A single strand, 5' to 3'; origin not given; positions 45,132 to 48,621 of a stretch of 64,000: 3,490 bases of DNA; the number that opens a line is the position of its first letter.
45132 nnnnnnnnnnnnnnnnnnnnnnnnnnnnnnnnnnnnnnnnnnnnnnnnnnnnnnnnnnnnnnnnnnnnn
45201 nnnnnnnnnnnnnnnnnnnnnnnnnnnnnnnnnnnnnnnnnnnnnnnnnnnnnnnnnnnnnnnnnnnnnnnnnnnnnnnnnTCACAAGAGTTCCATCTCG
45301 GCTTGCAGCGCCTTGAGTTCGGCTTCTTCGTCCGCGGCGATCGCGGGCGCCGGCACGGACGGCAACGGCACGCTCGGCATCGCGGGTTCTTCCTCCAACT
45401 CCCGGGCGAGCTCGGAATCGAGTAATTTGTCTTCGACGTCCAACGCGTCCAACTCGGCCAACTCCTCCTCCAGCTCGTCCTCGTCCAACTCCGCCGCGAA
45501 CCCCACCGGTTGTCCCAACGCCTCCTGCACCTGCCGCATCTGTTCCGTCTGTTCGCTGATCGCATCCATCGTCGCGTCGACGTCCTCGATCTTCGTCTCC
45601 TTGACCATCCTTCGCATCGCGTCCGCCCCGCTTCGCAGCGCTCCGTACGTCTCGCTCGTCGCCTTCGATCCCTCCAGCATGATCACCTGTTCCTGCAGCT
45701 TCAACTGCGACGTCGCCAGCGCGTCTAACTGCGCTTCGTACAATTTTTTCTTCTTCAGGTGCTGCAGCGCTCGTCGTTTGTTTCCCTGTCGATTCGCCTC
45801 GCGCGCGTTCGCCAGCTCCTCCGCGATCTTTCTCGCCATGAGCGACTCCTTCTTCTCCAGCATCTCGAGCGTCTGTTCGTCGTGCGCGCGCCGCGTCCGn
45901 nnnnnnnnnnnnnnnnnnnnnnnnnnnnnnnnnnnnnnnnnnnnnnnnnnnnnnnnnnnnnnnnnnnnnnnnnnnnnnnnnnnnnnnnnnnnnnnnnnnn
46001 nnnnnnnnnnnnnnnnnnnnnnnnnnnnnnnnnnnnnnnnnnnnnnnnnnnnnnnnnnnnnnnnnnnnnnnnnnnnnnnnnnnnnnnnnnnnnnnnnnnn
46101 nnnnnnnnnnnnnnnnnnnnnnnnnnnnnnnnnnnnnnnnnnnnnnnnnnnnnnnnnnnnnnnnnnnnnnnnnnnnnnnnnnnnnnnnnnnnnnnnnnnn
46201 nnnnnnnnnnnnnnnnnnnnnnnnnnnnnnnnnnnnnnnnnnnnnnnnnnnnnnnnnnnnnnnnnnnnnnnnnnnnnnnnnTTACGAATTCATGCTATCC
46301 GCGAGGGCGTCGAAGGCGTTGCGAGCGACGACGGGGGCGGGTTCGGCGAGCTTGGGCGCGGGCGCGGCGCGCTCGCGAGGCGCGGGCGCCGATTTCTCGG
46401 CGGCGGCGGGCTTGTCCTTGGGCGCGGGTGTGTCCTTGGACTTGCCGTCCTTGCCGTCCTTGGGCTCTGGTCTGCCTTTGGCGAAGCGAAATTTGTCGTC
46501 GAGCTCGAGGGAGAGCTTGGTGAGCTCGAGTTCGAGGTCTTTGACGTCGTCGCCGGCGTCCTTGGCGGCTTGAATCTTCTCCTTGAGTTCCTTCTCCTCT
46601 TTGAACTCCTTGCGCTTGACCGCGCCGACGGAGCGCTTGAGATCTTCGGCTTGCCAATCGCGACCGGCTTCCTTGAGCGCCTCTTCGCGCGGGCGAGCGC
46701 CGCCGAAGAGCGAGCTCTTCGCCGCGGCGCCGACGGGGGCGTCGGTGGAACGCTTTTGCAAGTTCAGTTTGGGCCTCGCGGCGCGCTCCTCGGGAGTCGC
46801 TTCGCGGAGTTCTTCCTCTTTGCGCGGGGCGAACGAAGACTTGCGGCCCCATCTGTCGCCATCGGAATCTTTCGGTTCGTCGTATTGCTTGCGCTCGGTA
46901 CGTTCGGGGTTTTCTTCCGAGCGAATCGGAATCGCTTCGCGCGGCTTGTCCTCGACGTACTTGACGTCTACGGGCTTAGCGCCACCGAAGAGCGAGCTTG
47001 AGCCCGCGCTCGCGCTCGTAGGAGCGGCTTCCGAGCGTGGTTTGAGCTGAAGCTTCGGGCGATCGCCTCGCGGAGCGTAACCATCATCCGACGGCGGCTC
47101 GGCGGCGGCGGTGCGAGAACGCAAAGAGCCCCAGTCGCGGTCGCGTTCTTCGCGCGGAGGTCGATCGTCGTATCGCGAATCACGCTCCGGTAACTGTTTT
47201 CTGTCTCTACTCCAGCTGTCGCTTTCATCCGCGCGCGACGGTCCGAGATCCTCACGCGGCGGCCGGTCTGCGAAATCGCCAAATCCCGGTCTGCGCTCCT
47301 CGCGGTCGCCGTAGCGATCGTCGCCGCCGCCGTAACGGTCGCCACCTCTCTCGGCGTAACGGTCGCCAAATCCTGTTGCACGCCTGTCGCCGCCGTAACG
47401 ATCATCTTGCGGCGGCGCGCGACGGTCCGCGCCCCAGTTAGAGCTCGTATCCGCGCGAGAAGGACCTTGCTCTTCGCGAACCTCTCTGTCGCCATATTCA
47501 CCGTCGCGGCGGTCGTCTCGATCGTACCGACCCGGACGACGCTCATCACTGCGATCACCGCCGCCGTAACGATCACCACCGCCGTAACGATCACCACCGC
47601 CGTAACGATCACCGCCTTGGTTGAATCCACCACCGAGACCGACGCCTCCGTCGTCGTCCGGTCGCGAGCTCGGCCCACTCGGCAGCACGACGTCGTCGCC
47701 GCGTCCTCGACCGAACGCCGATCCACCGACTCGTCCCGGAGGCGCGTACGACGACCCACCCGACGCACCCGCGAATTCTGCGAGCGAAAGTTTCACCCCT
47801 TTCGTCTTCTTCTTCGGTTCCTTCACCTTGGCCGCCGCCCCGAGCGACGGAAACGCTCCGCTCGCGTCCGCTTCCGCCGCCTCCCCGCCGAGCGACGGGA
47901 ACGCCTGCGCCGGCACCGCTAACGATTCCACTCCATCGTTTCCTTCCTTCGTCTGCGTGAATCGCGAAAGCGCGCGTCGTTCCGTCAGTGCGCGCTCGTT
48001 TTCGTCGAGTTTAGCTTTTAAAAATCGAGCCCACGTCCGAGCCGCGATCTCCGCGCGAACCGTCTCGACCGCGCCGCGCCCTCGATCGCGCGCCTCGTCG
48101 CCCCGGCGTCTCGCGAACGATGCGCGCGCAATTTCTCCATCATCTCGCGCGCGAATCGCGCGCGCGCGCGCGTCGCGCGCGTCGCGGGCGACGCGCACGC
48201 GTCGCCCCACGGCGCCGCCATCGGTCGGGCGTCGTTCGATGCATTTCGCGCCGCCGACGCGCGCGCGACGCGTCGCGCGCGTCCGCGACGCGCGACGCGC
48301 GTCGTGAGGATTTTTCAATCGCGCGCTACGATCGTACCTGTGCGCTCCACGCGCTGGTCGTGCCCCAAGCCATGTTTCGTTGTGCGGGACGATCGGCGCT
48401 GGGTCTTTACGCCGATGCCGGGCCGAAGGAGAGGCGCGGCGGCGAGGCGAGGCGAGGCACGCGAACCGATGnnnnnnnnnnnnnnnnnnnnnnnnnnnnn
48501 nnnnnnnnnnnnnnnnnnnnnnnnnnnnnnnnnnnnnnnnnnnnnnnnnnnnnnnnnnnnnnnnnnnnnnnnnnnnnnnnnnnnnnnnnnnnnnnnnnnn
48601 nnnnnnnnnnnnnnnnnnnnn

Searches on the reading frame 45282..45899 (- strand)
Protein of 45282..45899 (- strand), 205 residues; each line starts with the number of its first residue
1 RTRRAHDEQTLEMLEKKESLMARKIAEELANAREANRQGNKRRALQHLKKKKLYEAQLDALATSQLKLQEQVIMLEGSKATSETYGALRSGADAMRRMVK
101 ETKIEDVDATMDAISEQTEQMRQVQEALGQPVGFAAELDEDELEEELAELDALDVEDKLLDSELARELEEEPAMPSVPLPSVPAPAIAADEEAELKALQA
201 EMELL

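Call 17: search_protein_families(library=pfam, proteins=[window:45282-45899:-], max_evalue=0.01)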
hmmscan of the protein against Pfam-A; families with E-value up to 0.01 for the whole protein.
window:45282-45899:- (205 aa): 1 family
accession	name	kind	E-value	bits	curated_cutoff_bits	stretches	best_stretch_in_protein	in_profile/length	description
PF03357.26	Snf7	-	1.4e-36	126.2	27.3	1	9-183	8-167/171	Snf7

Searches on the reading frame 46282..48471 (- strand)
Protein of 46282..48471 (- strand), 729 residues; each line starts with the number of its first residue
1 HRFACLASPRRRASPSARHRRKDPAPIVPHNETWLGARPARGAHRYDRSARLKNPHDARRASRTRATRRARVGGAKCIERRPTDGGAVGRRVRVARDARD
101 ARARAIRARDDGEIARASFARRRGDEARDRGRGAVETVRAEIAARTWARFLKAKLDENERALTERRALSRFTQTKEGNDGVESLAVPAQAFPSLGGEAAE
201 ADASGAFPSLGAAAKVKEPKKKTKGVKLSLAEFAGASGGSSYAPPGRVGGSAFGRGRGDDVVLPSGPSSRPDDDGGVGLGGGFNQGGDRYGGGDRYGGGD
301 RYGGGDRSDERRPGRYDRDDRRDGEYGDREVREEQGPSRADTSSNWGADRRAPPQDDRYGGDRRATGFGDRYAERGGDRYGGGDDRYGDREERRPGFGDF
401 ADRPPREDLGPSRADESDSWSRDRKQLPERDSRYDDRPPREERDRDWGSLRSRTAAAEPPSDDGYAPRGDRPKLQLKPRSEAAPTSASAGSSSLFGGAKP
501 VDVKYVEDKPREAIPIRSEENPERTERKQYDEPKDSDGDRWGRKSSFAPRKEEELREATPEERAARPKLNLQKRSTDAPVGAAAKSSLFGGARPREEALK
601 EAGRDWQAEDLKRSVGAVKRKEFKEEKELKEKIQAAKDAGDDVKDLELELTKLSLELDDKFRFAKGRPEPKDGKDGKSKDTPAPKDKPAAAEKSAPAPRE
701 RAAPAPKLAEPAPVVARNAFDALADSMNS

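Call 17: search_protein_families(library=pfam, proteins=[window:46282-48471:-], max_evalue=0.01)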
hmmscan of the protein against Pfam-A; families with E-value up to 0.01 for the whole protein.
window:46282-48471:- (729 aa): 1 family
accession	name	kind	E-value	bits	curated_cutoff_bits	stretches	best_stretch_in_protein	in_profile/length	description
PF06273.16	eIF-4B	-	1.5e-14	54.4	28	1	198-637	27-387/502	Plant specific eukaryotic initiation factor 4B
